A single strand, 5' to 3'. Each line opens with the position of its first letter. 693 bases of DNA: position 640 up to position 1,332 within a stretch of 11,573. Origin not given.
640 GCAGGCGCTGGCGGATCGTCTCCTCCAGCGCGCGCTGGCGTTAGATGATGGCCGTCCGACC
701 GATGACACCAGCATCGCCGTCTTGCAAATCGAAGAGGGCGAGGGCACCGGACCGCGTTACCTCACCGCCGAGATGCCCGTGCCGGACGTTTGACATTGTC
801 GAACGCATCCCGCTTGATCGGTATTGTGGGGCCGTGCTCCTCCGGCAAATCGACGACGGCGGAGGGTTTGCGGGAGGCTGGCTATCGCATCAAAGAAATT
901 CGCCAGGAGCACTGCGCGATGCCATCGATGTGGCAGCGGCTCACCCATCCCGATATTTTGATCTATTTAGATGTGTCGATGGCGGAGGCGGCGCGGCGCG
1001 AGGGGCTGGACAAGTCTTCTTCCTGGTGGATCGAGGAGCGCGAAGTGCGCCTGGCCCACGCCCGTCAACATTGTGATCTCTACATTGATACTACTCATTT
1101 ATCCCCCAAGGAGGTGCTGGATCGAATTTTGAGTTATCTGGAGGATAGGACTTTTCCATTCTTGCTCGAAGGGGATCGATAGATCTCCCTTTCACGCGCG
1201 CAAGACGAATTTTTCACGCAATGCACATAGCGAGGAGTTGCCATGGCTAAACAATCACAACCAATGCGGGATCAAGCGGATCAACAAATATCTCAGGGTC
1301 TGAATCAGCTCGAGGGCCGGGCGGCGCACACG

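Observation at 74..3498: PP2C phosphatase plus mini P-loop NTPase, translationally coupled, immediately upstream of an atypical flotillin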

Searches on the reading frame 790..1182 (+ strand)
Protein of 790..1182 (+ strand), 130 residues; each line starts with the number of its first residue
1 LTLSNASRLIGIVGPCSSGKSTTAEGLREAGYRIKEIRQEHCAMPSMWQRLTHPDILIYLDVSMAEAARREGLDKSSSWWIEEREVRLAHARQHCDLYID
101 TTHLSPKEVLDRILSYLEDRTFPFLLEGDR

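Call 3: search_protein_families(library=pfam, proteins=[window:790-1182:+], max_evalue=0.1)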
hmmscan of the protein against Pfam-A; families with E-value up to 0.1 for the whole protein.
window:790-1182:+ (130 aa): 8 families
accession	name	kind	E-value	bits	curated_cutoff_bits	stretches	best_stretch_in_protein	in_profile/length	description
PF13238.12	AAA_18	-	0.00035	21.5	29.4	1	10-50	1-44/128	AAA domain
PF07931.18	CPT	-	0.00048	20.4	22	1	41-116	93-170/172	Chloramphenicol phosphotransferase-like protein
PF03668.21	RapZ-like_N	-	0.00061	20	25.4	1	82-117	119-154/158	RapZ-like N-terminal domain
PF02224.24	Cytidylate_kin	-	0.0019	18.4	26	0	96-117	188-209/211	Cytidylate kinase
PF00009.33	GTP_EFTU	-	0.012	15.7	26.5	1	7-42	3-38/188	Elongation factor Tu GTP binding domain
PF01202.28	SKI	-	0.046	14.3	22.1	1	45-117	76-158/159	Shikimate kinase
PF13671.12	AAA_33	-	0.049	14.4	27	0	9-109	1-85/143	AAA domain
PF13521.12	AAA_28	-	0.08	13.6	27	0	10-34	2-27/164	AAA domain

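Call 4: search_protein_families(library=ncbifam, proteins=[window:790-1182:+], max_evalue=0.1)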
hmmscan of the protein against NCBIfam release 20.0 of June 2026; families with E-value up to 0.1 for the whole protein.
window:790-1182:+ (130 aa): 10 families
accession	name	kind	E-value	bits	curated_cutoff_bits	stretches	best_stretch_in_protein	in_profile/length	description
NF006743.0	PRK09270.1-2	equivalog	0.0068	15.5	227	1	5-30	26-51/217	nucleoside/nucleotide kinase family protein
NF003828.1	PRK05416.1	equivalog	0.0097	15.4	244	0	81-118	116-153/278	RNase adapter RapZ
NF005252.0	PRK06762.1-3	equivalog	0.02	14.6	258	0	4-39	8-44/189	hypothetical protein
NF005576.0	PRK07261.1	equivalog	0.021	14.5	224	1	10-65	3-57/171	DNA topology modulation protein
NF006527.0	PRK08990.1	equivalog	0.024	13.9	341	1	42-101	61-115/254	flagellar motor protein PomA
NF006746.0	PRK09270.1-5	subfamily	0.025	13.5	250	1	8-30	22-44/210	nucleoside/nucleotide kinase family protein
TIGR00017.1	cmk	equivalog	0.028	14.1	135.55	0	9-28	4-23/217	(d)CMP kinase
NF006744.0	PRK09270.1-3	equivalog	0.066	12.6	281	0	48-70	144-167/213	nucleoside/nucleotide kinase family protein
NF008943.0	PRK12292.3-1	equivalog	0.081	12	690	1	19-88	306-372/403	ATP phosphoribosyltransferase regulatory subunit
TIGR02173.1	cyt_kin_arch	equivalog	0.093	12.7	102.1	0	47-114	83-165/169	(d)CMP kinase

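Call 6: find_homologous_proteins(query=window:790-1182:+)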
Query window:790-1182:+ (130 aa): 209 proteins with E <= 0.001 among 234 candidates; the best 120 are listed.
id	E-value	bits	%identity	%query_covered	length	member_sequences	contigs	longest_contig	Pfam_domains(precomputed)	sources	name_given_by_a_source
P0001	1.5e-62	227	93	84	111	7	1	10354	-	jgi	jgi:cytidylate kinase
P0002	7.1e-60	218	84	88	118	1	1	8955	-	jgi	-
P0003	1.5e-52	195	76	87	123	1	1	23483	PF13238.13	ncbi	-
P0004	1.5e-51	191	100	67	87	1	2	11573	-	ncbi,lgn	-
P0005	1.3e-49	185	71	86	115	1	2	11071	-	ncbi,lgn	-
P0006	2.1e-49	185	71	87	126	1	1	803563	-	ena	-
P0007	2.5e-49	184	72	84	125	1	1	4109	PF07931.19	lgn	-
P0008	7.0e-49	183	71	87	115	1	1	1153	PF07931.19,PF13238.13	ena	-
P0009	1.0e-48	182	70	85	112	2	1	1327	-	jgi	-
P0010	1.1e-48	182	68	91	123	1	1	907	-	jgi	jgi:chloramphenicol 3-O-phosphotransferase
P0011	1.7e-48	182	69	88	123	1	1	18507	PF07931.19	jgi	-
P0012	2.7e-48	181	66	90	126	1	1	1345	-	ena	-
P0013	3.9e-48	180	70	87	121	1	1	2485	-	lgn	-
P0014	5.6e-48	180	71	84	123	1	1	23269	-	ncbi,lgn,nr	ncbi:MAG: hypothetical protein JXB35_09580 [Anaerolineae bacterium]|nr:hypothetical protein [Anaerol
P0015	8.2e-48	179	67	91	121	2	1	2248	-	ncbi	-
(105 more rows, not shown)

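Call 7: search_solved_structures(query=window:790-1182:+, max_evalue=10, show_alignments=3)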
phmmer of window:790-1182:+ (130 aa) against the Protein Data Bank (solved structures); distinct sequences matched with E-value up to 10: 14.
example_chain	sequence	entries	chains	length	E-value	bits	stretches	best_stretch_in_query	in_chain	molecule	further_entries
6c2u_A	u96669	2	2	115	0.059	16.5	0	8-29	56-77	phosphate-loop protein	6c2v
1pbw_A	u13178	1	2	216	0.17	15.1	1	36-117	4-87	PHOSPHATIDYLINOSITOL 3-KINASE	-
1q3t_A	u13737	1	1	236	0.44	13.7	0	10-27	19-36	Cytidylate kinase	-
8puu_A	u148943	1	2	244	0.54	13.5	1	46-70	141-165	Deoxynucleoside kinase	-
5m6u_B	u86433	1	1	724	0.7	13.1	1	36-102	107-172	Phosphatidylinositol 3-kinase regulatory subunit alpha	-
8h36_G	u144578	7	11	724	0.72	13.1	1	36-102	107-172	Phosphatidylinositol 3-kinase regulatory subunit alpha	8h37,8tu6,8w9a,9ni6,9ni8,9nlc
7myn_B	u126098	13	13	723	0.72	13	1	36-102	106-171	Phosphatidylinositol 3-kinase regulatory subunit alpha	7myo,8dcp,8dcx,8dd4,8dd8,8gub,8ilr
9srb_BA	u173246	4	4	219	0.81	12.9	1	56-107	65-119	Large ribosomal subunit protein uL1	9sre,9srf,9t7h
1e9c_A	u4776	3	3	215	0.99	12.6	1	40-91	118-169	THYMIDYLATE KINASE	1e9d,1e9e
1e2d_A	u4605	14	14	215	1.1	12.5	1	40-91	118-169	THYMIDYLATE KINASE | similar to THYMIDYLATE KINASE (DTMP KINASE) | Similar to deoxythymidylate kinase (thymidylate kinase)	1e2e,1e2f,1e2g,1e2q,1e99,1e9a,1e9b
1e98_A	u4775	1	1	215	1.1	12.5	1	40-91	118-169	THYMIDYLATE KINASE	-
1nmy_A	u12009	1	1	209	1.2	12.3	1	40-91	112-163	similar to THYMIDYLATE KINASE (DTMP KINASE)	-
2xx3_A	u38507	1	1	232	1.3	12.2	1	40-91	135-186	THYMIDYLATE KINASE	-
3r20_A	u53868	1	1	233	2.1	11.5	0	5-30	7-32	Cytidylate kinase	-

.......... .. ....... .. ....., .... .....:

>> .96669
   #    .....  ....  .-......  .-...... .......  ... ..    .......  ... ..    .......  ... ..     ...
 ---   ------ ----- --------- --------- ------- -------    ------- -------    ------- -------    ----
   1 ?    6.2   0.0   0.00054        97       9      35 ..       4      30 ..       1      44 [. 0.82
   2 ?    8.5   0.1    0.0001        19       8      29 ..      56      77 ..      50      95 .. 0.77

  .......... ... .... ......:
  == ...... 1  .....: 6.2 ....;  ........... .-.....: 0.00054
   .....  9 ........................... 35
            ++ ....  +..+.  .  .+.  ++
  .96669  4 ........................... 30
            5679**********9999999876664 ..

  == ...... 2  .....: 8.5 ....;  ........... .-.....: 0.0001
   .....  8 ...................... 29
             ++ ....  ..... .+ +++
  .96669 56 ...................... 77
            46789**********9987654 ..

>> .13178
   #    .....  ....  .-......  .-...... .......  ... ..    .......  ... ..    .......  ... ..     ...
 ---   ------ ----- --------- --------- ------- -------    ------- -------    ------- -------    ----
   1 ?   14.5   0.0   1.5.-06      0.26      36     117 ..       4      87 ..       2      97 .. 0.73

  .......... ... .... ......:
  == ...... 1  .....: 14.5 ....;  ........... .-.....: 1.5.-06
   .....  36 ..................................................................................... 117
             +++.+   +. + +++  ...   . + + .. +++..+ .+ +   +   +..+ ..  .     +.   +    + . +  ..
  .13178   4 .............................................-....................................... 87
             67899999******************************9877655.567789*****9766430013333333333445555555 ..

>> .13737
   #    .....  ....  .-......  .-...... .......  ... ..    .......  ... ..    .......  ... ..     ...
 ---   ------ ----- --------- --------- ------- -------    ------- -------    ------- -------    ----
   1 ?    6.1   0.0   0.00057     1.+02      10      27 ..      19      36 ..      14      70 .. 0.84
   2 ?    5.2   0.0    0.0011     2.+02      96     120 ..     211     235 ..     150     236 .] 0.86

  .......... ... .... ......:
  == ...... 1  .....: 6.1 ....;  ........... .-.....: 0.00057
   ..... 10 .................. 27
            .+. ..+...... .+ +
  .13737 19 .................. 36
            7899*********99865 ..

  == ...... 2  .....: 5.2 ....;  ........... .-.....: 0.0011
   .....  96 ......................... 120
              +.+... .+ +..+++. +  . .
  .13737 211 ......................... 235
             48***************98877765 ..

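Call 10: find_related_loci(query=A1, collection=genome_contigs, flank=6000)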
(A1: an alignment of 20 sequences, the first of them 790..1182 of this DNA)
Query A1 (130 aa) in genome_contigs; peptide patterns used: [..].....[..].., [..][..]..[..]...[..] (x = any residue, [..] = any of these).
169 stretches matched a pattern; 146 encode a relative of the query (tblastn E <= 1e-3); the best 80 are kept; 80 distinct loci.
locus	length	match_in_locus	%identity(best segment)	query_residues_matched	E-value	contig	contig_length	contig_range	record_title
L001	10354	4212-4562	91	1-117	2e-70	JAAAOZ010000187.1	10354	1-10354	MAG: Chloroflexi bacterium isolate GSL.Bin35 NODE_5118_length_10354_cov_0.28496, whole genome shotgun sequence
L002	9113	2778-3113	71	8-119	4e-54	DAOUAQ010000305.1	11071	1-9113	MAG TPA_asm: Anaerolineae bacterium isolate H66_674 k113_373995, whole genome shotgun sequence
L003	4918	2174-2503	70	9-118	1e-53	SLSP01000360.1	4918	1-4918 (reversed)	MAG: Thermoflexales bacterium isolate CSSed165cm_611 CSSed16-5cm-89300, whole genome shotgun sequence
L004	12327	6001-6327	71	9-117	7e-53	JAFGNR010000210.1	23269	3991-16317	MAG: Anaerolineae bacterium isolate Zod_Metabat.557 k87_1626023, whole genome shotgun sequence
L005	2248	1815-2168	67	7-124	1e-52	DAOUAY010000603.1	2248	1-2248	MAG TPA_asm: Anaerolineae bacterium isolate H67_697 k125_368793, whole genome shotgun sequence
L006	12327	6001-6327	72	9-117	5e-52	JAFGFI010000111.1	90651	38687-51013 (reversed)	MAG: Anaerolineae bacterium isolate Zod_Metabat.1307 k87_3391101, whole genome shotgun sequence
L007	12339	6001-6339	67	7-119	1e-51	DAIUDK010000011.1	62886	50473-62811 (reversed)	MAG TPA_asm: Chloroflexota bacterium isolate CTOTU19884 NODE_507_length_62886_cov_19.598415, whole genome shotgun sequen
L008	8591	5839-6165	70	9-117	4e-51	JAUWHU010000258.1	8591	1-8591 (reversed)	MAG: Thermoflexia bacterium isolate CSMAG_2276 CSMAG_2276_k141_479004_length_8591_cov_7.0058, whole genome shotgun seque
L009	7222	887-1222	68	7-118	2e-51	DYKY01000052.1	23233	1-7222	MAG TPA_asm: Thermoflexus sp. isolate SulCav_AS07-7_59_19 SulCav_AS07_7_2111_length_23233_cov_11_816809, whole genome sh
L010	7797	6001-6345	66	3-117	3e-51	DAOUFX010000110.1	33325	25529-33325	MAG TPA_asm: Anaerolineae bacterium isolate R24_80 k131_1453328, whole genome shotgun sequence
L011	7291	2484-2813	69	8-117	9e-51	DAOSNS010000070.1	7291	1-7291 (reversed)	MAG TPA_asm: Anaerolineae bacterium isolate AMR_MDS_2365 NODE_10238_length_7291_cov_82.665423, whole genome shotgun sequ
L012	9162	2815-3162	67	3-118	8e-51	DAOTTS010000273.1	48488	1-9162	MAG TPA_asm: Anaerolineae bacterium isolate F14_17 k111_4585530, whole genome shotgun sequence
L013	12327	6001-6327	71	9-117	2e-50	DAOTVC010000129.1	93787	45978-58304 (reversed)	MAG TPA_asm: Anaerolineae bacterium isolate F7_115 k211_315299, whole genome shotgun sequence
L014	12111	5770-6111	67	5-118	2e-50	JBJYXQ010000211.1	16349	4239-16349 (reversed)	MAG: Anaerolineae bacterium isolate S5_7_050615r2r1_22 S5_7_050615r2r1_22_000000000211, whole genome shotgun sequence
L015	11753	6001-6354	68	8-125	2e-50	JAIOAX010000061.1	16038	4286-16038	MAG: Chloroflexota bacterium isolate S1bins75 c_000000000061, whole genome shotgun sequence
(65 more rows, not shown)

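Call 22: predict_structure(alignment_id=A2)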
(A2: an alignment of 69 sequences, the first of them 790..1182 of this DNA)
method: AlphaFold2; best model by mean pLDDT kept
length: 130 residues; sequences in the alignment: 69
mean_pLDDT: 82.0   pTM: 0.77
mean pLDDT of the five models: 82.0, 82.0, 81.5, 80.1, 79.4
residues with pLDDT >= 90: 58; 70-90: 42; 50-70: 20; < 50: 10
segments of 3 or more residues with pLDDT < 50: 124-130
pLDDT, mean of each block of 10 residues (from residue 1): 67 90 94 84 62 87 91 78 83 91 96 92 50
secondary structure, 60 per line:
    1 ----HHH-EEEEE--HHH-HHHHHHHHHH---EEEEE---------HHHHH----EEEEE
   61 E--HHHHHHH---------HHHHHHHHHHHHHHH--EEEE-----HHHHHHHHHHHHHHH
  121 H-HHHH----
elements in order: E9-13 H20-29 E33-37 H47-51 E56-61 H64-70 H80-94 E97-100 H106-121 H123-126

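Call 23: search_solved_structures(query=A2, max_evalue=1, show_alignments=3)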
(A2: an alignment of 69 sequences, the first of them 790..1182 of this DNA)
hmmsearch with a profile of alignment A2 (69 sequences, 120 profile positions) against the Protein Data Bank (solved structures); distinct sequences matched with E-value up to 1: 40.
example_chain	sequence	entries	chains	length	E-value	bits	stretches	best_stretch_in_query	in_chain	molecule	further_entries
6c2u_A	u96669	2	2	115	4.9e-05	26.2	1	4-25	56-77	phosphate-loop protein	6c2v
8puu_A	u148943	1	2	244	0.0046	19.8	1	39-66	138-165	Deoxynucleoside kinase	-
1q3t_A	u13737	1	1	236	0.007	19.2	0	2-25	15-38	Cytidylate kinase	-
3r8c_A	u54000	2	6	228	0.01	18.7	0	49-103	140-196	Cytidylate kinase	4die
5yv5_A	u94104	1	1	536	0.015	18.1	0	3-23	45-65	ATPase RIL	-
1yqt_A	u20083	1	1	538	0.015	18.1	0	3-23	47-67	RNase l inhibitor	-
9d2f_A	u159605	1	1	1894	0.022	17.6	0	5-25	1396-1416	Adenylate kinase 9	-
1uf9_A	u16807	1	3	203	0.034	17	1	4-32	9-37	TT1252 protein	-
9fqr_Xf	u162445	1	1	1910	0.04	16.7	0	6-38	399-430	Cilia- and flagella-associated protein 276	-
2qg6_A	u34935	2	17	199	0.043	16.7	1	2-79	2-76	Nicotinamide riboside kinase 1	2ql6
3j15_B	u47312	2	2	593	0.056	16.3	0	3-23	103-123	ABC transporter ATP-binding protein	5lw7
3bk7_A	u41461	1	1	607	0.058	16.2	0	3-23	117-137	ABC transporter ATP-binding protein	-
2p0e_A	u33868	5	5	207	0.065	16.1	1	3-79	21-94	Nicotinamide riboside kinase 1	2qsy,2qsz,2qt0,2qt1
1kag_A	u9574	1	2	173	0.07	16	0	3-26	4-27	Shikimate kinase I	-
7yq0_A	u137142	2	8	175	0.08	15.8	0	4-31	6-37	Adenylyl-sulfate kinase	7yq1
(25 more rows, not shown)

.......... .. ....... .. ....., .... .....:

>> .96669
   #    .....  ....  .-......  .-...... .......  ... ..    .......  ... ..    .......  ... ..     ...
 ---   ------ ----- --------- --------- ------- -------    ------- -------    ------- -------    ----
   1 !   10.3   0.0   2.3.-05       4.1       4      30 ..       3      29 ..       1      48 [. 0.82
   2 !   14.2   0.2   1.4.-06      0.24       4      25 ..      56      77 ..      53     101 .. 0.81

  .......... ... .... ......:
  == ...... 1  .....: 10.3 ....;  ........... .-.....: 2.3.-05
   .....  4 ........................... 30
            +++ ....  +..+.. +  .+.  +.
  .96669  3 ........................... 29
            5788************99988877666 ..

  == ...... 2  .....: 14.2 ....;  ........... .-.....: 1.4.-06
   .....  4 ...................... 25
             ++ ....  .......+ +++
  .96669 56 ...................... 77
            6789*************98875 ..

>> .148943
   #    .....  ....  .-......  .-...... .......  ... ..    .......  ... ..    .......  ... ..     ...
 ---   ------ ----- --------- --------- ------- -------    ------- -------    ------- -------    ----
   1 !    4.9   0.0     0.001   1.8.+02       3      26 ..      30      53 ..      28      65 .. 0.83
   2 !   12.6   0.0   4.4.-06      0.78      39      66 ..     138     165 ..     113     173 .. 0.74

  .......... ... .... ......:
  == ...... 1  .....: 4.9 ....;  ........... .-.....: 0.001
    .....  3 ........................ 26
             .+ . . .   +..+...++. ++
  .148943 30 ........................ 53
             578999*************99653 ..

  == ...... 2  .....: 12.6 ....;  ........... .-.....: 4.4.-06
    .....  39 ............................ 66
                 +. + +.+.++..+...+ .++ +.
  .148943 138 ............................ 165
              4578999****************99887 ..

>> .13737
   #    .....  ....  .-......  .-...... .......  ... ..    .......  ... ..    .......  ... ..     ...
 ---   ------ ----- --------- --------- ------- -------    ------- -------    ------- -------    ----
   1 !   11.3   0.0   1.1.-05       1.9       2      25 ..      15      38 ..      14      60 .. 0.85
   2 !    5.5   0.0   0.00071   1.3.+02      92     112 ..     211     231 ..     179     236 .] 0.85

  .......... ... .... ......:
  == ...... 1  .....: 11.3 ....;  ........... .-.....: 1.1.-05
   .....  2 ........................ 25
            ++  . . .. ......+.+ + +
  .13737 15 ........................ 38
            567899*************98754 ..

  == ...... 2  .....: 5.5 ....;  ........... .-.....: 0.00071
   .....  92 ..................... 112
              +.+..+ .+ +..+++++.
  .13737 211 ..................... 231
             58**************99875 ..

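Call 25: search_protein_representatives(alignment_id=A2)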
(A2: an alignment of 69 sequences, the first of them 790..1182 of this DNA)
Query: 69 sequences, 120 profile positions. Proteins with E-value up to 0.001 (for the whole library): 392; up to 1e-10: 279; up to 1e-30: 14. The best 150 are listed.
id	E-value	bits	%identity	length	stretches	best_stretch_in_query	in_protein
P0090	8.7e-56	202.9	-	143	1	3-116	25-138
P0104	7.8e-54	196.6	-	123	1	2-117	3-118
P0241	8.5e-45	167.4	-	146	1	3-114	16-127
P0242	4.6e-40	152.2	-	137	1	3-115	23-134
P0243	4.0e-34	133.0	-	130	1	3-114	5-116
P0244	7.4e-34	132.1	-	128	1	3-115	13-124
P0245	1.0e-33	131.6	-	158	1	3-114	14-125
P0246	1.2e-32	128.2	-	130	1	5-116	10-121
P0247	2.2e-32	127.4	-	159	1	3-116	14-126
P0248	2.5e-32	127.2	-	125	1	3-118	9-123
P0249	1.4e-31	124.8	-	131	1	4-115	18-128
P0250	3.4e-31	123.5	-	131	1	4-116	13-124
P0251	4.3e-31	123.2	-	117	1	9-117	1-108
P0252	9.0e-31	122.2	-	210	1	5-117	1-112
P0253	2.2e-30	120.9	-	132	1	3-117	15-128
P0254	2.9e-30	120.5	-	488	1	4-117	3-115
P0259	7.0e-29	116.1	-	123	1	4-117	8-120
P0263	1.8e-28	114.8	-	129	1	5-117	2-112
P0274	4.3e-27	110.3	-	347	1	3-116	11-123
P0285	3.4e-25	104.2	-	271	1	4-118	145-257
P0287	1.6e-24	102.0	-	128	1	5-118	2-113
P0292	1.6e-23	98.8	-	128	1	3-116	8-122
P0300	7.1e-23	96.7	-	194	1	5-116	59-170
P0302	7.8e-23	96.6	-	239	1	5-102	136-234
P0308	2.4e-22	95.0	-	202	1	5-116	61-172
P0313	5.0e-22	93.9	-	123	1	6-116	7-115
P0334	1.5e-20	89.1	-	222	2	18-115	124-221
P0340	3.6e-20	87.9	-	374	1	5-115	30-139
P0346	7.1e-20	87.0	-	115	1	5-116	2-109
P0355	3.9e-19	84.6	-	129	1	3-115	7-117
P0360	7.3e-19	83.7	-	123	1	5-115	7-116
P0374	4.5e-18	81.2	-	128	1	4-117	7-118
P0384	1.2e-17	79.8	-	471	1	4-113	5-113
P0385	1.4e-17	79.5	-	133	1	5-115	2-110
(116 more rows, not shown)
